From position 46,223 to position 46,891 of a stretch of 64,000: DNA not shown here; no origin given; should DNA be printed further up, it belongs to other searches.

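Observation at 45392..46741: Three co-oriented small unknown genes, two of them paralogs, attached to the R-M operon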

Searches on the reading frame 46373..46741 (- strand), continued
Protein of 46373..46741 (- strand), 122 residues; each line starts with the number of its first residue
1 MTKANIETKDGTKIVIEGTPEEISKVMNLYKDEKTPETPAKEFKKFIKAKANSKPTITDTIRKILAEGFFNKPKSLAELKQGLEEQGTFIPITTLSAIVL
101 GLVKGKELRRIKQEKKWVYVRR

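Call 46: search_protein_families(library=pfam, proteins=[L001:8909-9658:+, L043:1762-2526:+, L053:1408-2229:+, L018:698-1540:+, L036:2565-3344:+, L042:3073-3864:+, L006:8855-9646:+, L038:8668-9549:+, L019:8363-9229:+, L055:2398-3135:+], max_evalue=0.1)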
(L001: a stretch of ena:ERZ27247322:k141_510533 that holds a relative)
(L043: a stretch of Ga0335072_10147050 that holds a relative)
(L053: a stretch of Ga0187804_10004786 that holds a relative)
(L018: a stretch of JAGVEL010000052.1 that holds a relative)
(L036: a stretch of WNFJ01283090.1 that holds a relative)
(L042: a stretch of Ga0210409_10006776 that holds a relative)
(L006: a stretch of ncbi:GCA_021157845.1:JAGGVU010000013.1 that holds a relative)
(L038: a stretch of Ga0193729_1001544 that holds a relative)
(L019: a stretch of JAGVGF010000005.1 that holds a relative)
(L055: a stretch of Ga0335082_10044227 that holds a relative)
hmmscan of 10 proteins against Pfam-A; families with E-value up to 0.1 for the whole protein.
L001:8909-9658:+ (249 aa): 1 family
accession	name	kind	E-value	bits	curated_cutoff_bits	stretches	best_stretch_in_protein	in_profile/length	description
PF21128.4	MCM4_WHD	-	0.02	15.4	24.4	1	29-83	14-68/75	MCM4, winged helix domain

L043:1762-2526:+ (254 aa): 3 families
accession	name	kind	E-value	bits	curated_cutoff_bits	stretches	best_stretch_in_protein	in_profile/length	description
PF16007.11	DUF4777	-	0.003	18.2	34.4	1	41-82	16-55/66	Domain of unknown function (DUF4777)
PF21128.4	MCM4_WHD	-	0.035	14.6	24.4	0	43-79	25-61/75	MCM4, winged helix domain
PF13643.11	DUF4145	-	0.05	14.1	23.1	0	148-226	12-71/88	Domain of unknown function (DUF4145)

L053:1408-2229:+ (273 aa): 1 family
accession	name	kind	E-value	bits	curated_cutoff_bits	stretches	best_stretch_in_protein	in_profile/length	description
PF13643.11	DUF4145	-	0.084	13.4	23.1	0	169-247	14-72/88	Domain of unknown function (DUF4145)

L018:698-1540:+ (280 aa): 0 families

L036:2565-3344:+ (259 aa): 0 families

L042:3073-3864:+ (263 aa): 0 families

L006:8855-9646:+ (263 aa): 2 families
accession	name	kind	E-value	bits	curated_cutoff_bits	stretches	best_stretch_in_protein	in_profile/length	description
PF06419.17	COG6_N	-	0.019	15.5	27.4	0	158-216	49-107/114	Conserved oligomeric complex COG6, N-terminal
PF07056.16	DUF1335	-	0.068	13.7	25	0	207-256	25-75/131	Protein of unknown function (DUF1335)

L038:8668-9549:+ (293 aa): 0 families

L019:8363-9229:+ (288 aa): 0 families

L055:2398-3135:+ (245 aa): 0 families
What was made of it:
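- Tried and rejected: The "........" domain has only sub-threshold DUF4145 hits (E 0.05-0.08, call 46).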

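Call 55: search_protein_families(library=pfam, proteins=[L016:1323-3005:+, L016:9245-11863:-, L016:8067-9233:-, L016:6833-8065:-, L019:5496-7835:-, L019:10676-12547:+, L026:10415-12922:+, L026:12909-14288:+, L031:5350-6468:+, L031:7589-8920:+], max_evalue=0.00001)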
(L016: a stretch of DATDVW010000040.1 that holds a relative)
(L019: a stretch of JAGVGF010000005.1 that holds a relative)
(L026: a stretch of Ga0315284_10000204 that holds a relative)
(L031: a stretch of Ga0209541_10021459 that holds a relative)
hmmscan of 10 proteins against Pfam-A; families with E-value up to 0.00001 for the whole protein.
L016:1323-3005:+ (560 aa): 2 families
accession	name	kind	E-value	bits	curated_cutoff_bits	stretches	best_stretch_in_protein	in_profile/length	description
PF03190.21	Thioredox_DsbH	-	7.3e-72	241.1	27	1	3-164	2-163/163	Protein of unknown function, DUF255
PF13899.12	Thioredoxin_7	-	2.2e-09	37.8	27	1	22-86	1-65/83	Thioredoxin-like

L016:9245-11863:- (872 aa): 4 families
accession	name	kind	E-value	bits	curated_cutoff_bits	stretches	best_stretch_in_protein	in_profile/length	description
PF01458.23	SUFBD_core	-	2.9e-73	246.6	27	2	698-843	87-232/232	SUF system FeS cluster assembly, SufBD core domain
PF14890.11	Intein_splicing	-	1.8e-17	64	35.8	1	313-699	10-155/155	Intein splicing domain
PF14528.11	LAGLIDADG_3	-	8.1e-11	42.5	22.5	1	546-582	2-42/82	LAGLIDADG-like domain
PF19295.5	SufBD_N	-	1.8e-07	31.4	23.5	1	140-204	108-171/172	SufBD protein N-terminal region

L016:8067-9233:- (388 aa): 1 family
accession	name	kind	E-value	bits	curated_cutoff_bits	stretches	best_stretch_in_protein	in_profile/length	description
PF01458.23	SUFBD_core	-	9.8e-77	258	27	1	136-359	9-232/232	SUF system FeS cluster assembly, SufBD core domain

L016:6833-8065:- (410 aa): 4 families
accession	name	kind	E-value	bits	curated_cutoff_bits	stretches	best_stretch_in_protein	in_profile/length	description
PF00266.25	Aminotran_5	-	8.7e-151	502.5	21.5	1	26-395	1-371/371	Aminotransferase class-V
PF00155.27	Aminotran_1_2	-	6e-10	39.3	19.7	1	33-201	17-187/361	Aminotransferase class I and II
PF01041.23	DegT_DnrJ_EryC1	-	6.3e-07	29.4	19.8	1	75-204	31-150/360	DegT/DnrJ/EryC1/StrS aminotransferase family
PF01053.26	Cys_Met_Meta_PP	-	9.5e-07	28.1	27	1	103-227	82-200/381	Cys/Met metabolism PLP-dependent enzyme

L019:5496-7835:- (779 aa): 6 families
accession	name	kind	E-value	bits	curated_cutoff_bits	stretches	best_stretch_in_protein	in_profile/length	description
PF02732.21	ERCC4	-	7e-28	97.7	24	1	575-691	2-138/140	ERCC4 domain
PF00270.35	DEAD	-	6.2e-23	81.8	26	1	42-199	3-163/167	DEAD/DEAH box helicase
PF00271.37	Helicase_C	-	6.4e-22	78.3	23.5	1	384-496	8-109/110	Helicase conserved C-terminal domain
PF21210.2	RNA_helicase_helical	-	6.5e-22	78.1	27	1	260-359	8-106/108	Putative ATP-dependent RNA helicase, helical bundle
PF04851.21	ResIII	-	5.3e-18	65.9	22.5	1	38-196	3-162/164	Type III restriction enzyme, res subunit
PF12826.13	HHH_2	-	4.3e-08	33.6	27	1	726-777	8-59/64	Helix-hairpin-helix motif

L019:10676-12547:+ (623 aa): 5 families
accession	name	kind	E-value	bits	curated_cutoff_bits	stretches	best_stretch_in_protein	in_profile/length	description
PF09848.15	SLFN-g3_helicase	-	5.8e-91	305.8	24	1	263-610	1-354/354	Schlafen group 3, DNA/RNA helicase domain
PF00004.35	AAA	-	5.2e-07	30.6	21.2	1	267-351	2-76/131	ATPase family associated with various cellular activities (AAA)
PF04851.21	ResIII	-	5.5e-07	30.1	22.5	0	238-293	3-55/164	Type III restriction enzyme, res subunit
PF13604.12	AAA_30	-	2.4e-06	27.8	27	1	261-347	16-103/191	AAA domain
PF20720.3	nSTAND3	-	2.5e-06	27.7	27.2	0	258-299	12-53/155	Novel STAND NTPase 3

L026:10415-12922:+ (835 aa): 2 families
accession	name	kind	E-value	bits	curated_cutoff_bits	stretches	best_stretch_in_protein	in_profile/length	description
PF07728.20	AAA_5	-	1.3e-16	61.3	22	1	542-706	1-139/139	AAA domain (dynein-related subfamily)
PF14338.12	Mrr_N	-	1.2e-10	41.9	29.5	1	246-328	4-86/87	Mrr N-terminal domain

L026:12909-14288:+ (459 aa): 0 families

L031:5350-6468:+ (372 aa): 1 family
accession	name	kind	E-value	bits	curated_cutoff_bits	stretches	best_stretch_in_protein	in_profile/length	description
PF13651.11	EcoRI_methylase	-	5.9e-136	453.7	26.4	1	10-371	2-345/345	Adenine-specific methyltransferase EcoRI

L031:7589-8920:+ (443 aa): 0 families

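Call 56: search_protein_families(library=pfam, proteins=[L033:5040-7499:-, L033:3580-5037:-, L033:1886-3583:-, L033:10001-11632:-, L039:2284-4566:+, L039:9583-12750:-, L039:7155-8339:-, L042:3977-6397:+, L042:6408-7976:+, L042:7973-9163:+], max_evalue=0.00001)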
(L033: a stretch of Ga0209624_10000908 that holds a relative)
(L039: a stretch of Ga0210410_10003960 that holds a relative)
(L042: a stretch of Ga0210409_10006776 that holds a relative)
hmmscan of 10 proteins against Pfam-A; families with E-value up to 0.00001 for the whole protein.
L033:5040-7499:- (819 aa): 7 families
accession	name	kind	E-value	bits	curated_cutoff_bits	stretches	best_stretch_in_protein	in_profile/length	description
PF04851.21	ResIII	-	5.3e-45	153.7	22.5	1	168-347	3-163/164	Type III restriction enzyme, res subunit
PF08463.15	EcoEI_R_C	-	1.9e-34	119.5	24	1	661-815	1-163/163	EcoEI R protein C-terminal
PF18766.7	SWI2_SNF2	-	3.6e-18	66.5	26.7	1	172-408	1-212/221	SWI2/SNF2 ATPase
PF00270.35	DEAD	-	1.4e-12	48.1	26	1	179-348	6-162/167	DEAD/DEAH box helicase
PF04313.20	HSDR_N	-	5.1e-10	40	25.1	1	57-117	125-193/198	Type I restriction enzyme R protein N terminus (HSDR_N)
PF13588.12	HSDR_N_2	-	3e-06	27.7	25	1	35-114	14-94/110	Type I restriction enzyme R protein N terminus (HSDR_N)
PF00271.37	Helicase_C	-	7.3e-06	26.6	23.5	0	436-548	8-109/110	Helicase conserved C-terminal domain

L033:3580-5037:- (485 aa): 4 families
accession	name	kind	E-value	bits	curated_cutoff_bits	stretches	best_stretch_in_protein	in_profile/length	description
PF02384.22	N6_Mtase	-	5.8e-74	249.6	20.4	1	141-446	3-304/311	N-6 DNA Methylase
PF12161.14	HsdM_N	-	1.2e-13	52.2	24.5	1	4-130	2-135/135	HsdM N-terminal domain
PF07669.17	Eco57I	-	3.7e-08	34.1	25.3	1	246-356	49-171/171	Eco57I restriction-modification methylase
PF01170.24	UPF0020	-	6.9e-06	26.3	22.3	0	174-283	20-136/197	RMKL-like, methyltransferase domain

L033:1886-3583:- (565 aa): 1 family
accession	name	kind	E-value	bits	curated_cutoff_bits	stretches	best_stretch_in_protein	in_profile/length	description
PF01420.25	Methylase_S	-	2e-22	80.6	22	1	368-526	1-160/168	Type I restriction modification DNA specificity domain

L033:10001-11632:- (543 aa): 3 families
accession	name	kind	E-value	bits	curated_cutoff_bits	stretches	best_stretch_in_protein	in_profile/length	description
PF02534.20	T4SS-DNA_transf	-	8.4e-86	289.1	20.1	1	117-531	31-451/468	Type IV secretory system Conjugative DNA transfer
PF12696.13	TraG-D_C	-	2.9e-29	102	22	1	385-504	1-125/126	TraM recognition site of TraD and TraG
PF10412.15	TrwB_AAD_bind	-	2.3e-15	56.8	20.5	1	214-519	87-382/387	Type IV secretion-system coupling protein DNA-binding domain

L039:2284-4566:+ (760 aa): 1 family
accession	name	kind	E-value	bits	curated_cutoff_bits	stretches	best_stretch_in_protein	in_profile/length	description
PF20720.3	nSTAND3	-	9.2e-44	149.3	27.2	1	183-338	2-154/155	Novel STAND NTPase 3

L039:9583-12750:- (1055 aa): 1 family
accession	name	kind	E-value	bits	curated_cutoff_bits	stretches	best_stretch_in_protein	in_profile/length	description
PF00873.25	ACR_tran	-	6.1e-224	746.4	28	1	11-1034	7-1020/1021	AcrB/AcrD/AcrF family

L039:7155-8339:- (394 aa): 0 families

L042:3977-6397:+ (806 aa): 5 families
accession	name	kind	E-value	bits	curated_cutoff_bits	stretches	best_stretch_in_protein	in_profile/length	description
PF04851.21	ResIII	-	4.3e-36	124.7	22.5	1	176-341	3-164/164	Type III restriction enzyme, res subunit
PF08463.15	EcoEI_R_C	-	1.1e-30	107.3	24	1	649-804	3-163/163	EcoEI R protein C-terminal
PF18766.7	SWI2_SNF2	-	3e-13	50.4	26.7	1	180-371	1-187/221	SWI2/SNF2 ATPase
PF00270.35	DEAD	-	9e-09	35.7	26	1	187-342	6-162/167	DEAD/DEAH box helicase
PF00271.37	Helicase_C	-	9.2e-06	26.3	23.5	0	427-541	6-109/110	Helicase conserved C-terminal domain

L042:6408-7976:+ (522 aa): 2 families
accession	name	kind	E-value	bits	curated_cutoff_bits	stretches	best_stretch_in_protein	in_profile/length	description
PF02384.22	N6_Mtase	-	2.2e-58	198.5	20.4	1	171-468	3-295/311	N-6 DNA Methylase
PF12161.14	HsdM_N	-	1.9e-07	32.2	24.5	1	19-160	1-135/135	HsdM N-terminal domain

L042:7973-9163:+ (396 aa): 1 family
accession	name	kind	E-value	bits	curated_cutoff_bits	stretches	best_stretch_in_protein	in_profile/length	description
PF01420.25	Methylase_S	-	2e-15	57.8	22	2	264-368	59-158/168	Type I restriction modification DNA specificity domain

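Call 63: search_solved_structures(query=A4, max_evalue=1)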
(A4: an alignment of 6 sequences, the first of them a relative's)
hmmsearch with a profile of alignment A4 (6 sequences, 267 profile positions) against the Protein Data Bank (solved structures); distinct sequences matched with E-value up to 1: 9.
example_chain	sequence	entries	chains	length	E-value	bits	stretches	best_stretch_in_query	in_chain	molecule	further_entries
6r5k_D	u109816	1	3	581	0.16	14.7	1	8-142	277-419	Polyadenylate-binding protein, cytoplasmic and nuclear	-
7urp_A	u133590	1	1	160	0.23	14.1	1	25-106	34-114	Ribonucleases G and E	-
1wyz_A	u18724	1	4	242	0.25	14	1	120-199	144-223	putative S-adenosylmethionine-dependent methyltransferase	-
6wue_A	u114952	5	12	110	0.65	12.6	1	82-143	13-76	Membrane-associated protein slr1513 | Membrane-associated protein SbtB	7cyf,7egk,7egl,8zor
4zzf_A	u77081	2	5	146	0.71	12.5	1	93-128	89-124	Flagellar basal body rod modification protein | Basal-body rod modification protein FlgD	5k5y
7r32_A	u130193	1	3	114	0.71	12.5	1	82-143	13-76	Membrane-associated protein slr1513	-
4zzk_A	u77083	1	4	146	0.72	12.5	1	93-128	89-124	Basal-body rod modification protein FlgD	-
7r31_A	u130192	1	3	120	0.82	12.3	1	82-143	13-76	Membrane-associated protein slr1513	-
5o3p_A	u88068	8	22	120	0.82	12.3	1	82-143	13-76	Membrane-associated protein slr1513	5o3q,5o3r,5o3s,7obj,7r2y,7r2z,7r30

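Call 64: search_solved_structures(query=A5, max_evalue=1)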
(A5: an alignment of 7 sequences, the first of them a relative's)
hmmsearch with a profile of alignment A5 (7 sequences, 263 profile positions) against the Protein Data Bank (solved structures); distinct sequences matched with E-value up to 1: 2.
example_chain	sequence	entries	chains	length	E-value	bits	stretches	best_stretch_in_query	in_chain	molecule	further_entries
1z3e_B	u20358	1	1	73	0.91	12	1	226-259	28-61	DNA-directed RNA polymerase alpha chain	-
3ihq_B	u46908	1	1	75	0.92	12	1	226-259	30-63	DNA-directed RNA polymerase subunit alpha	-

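Call 65: search_solved_structures(query=A6, max_evalue=1)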
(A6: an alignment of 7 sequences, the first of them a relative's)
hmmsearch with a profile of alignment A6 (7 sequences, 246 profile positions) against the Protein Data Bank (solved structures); distinct sequences matched with E-value up to 1: 1.
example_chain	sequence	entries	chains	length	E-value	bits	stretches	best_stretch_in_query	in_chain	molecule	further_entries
1uaa_A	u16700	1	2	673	0.78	12.6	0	42-123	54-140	PROTEIN (ATP-DEPENDENT DNA HELICASE REP.)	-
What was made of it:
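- Tried and rejected: PDB profile searches for all three classes were empty (calls 63-65).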

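Call 71: search_protein_families(library=pfam, proteins=[L047:4966-6939:+, L047:3077-4822:-, L047:8668-9174:+, L047:9328-9789:+, L034:3644-4711:-, L034:4798-5463:+, L038:6853-7794:-, L038:5505-6602:-, L049:2109-3455:+, L060:7113-8402:-], max_evalue=0.0001)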
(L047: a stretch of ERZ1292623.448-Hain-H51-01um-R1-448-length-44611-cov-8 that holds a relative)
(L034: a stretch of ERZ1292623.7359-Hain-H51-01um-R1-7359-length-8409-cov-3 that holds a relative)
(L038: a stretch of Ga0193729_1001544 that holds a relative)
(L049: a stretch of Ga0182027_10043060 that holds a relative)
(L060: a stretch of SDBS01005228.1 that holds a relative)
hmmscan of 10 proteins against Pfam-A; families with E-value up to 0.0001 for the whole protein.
L047:4966-6939:+ (657 aa): 0 families

L047:3077-4822:- (581 aa): 0 families

L047:8668-9174:+ (168 aa): 2 families
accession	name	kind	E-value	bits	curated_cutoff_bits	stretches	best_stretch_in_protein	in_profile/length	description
PF13302.13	Acetyltransf_3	-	1.1e-19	71.9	25.4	1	14-148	2-138/138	Acetyltransferase (GNAT) domain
PF00583.31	Acetyltransf_1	-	4.8e-07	30.5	20.7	1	68-147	34-116/116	Acetyltransferase (GNAT) family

L047:9328-9789:+ (153 aa): 0 families

L034:3644-4711:- (355 aa): 1 family
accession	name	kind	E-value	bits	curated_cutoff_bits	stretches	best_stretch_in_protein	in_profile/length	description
PF00145.23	DNA_methylase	-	8.6e-92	308.5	22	1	8-322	1-324/324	C-5 cytosine-specific DNA methylase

L034:4798-5463:+ (221 aa): 1 family
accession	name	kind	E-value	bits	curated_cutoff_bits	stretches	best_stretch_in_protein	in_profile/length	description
PF12705.13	PDDEXK_1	-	1.4e-07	32.1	22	1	105-206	122-220/247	PD-(D/E)XK nuclease superfamily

L038:6853-7794:- (313 aa): 6 families
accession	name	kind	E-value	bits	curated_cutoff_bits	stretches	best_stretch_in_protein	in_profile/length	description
PF07676.18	PD40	-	6e-44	147.6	20.9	3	218-254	2-38/38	WD40-like Beta Propeller Repeat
PF00930.27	DPPIV_N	-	1.3e-12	47.6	22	0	64-104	20-60/354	Dipeptidyl peptidase IV (DPP IV) N-terminal region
PF25174.1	Beta-prop_THOC3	-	2.5e-07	30.5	305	0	231-289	95-149/272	THOC3 beta-propeller domain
PF24797.1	Beta-prop_WDR35_TULP_N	-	4.7e-07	29.7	80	0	90-151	119-177/332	WDR35/TULP4 N-terminal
PF10647.15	Gmad1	-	5.9e-06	26.8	20.5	0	86-145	22-78/251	Lipoprotein LpqB beta-propeller domain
PF02897.21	Peptidase_S9_N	-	6.5e-05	22.3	24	0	232-295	131-195/414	Prolyl oligopeptidase, N-terminal beta-propeller domain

L038:5505-6602:- (365 aa): 1 family
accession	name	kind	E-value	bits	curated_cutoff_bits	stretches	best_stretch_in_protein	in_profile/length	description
PF01436.27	NHL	-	3.6e-09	36.6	20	0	66-85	3-22/28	NHL repeat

L049:2109-3455:+ (448 aa): 3 families
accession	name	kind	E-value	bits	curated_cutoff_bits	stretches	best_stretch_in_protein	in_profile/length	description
PF00239.26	Resolvase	-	7e-20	72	23.3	1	30-174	3-143/145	Resolvase, N terminal domain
PF07508.19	Recombinase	-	5.3e-12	46.3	21.1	1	200-291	1-101/102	Recombinase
PF13408.12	Zn_ribbon_recom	-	4e-08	34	25.3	1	303-361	2-54/58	Recombinase zinc beta ribbon domain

L060:7113-8402:- (429 aa): 5 families
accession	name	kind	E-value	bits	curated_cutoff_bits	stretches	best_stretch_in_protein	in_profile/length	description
PF22113.1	Mtrc-MtrF_II-IV_dom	-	9.2e-11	42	30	1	321-414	7-98/176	Outer membrane cytochrome MtrC/MtrF-like, domains II/IV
PF14522.11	Cytochrome_C7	-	8.3e-09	35.6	24.8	0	197-264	12-66/67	Cytochrome c7 and related cytochrome c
PF09699.15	Paired_CXXCH_1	-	1.7e-07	31.3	20.6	0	321-351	7-38/41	Doubled CXXCH motif (Paired_CXXCH_1)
PF13435.11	Cytochrome_C554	-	3.2e-06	28.4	20.8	0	197-237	47-84/84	Cytochrome c554 and c-prime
PF14537.11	Cytochrom_c3_2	-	4.1e-06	27.6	25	0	227-307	4-69/79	Cytochrome c3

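Call 73: search_protein_representatives(alignment_id=A1)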
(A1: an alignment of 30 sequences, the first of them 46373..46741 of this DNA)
Query: 30 sequences, 122 profile positions. Proteins with E-value up to 0.001 (for the whole library): 1401; up to 1e-10: 387; up to 1e-30: 31. The best 150 are listed.
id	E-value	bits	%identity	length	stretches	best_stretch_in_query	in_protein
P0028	2.1e-48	180.0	-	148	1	1-122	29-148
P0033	2.1e-43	163.9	-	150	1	1-120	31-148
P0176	4.2e-38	146.8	-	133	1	1-121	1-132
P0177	1.7e-37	144.8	-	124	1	1-121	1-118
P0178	5.5e-37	143.2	-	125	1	1-121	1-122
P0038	7.6e-37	142.7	-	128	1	1-122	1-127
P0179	2.2e-36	141.2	-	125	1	1-120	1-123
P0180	7.2e-36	139.6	-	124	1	1-121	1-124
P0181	1.4e-35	138.7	-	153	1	1-120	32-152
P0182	1.8e-35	138.3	-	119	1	2-121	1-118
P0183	9.0e-35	136.0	-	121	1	1-122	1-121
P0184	1.1e-34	135.8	-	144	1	1-122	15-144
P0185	1.2e-34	135.7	-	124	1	1-121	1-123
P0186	1.4e-34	135.4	-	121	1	1-122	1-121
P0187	6.4e-34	133.3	-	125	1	1-122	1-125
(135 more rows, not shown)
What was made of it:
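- Checked: A profile of A finds 387 clusters (50% identity) at E<=1e-10 (call 73).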
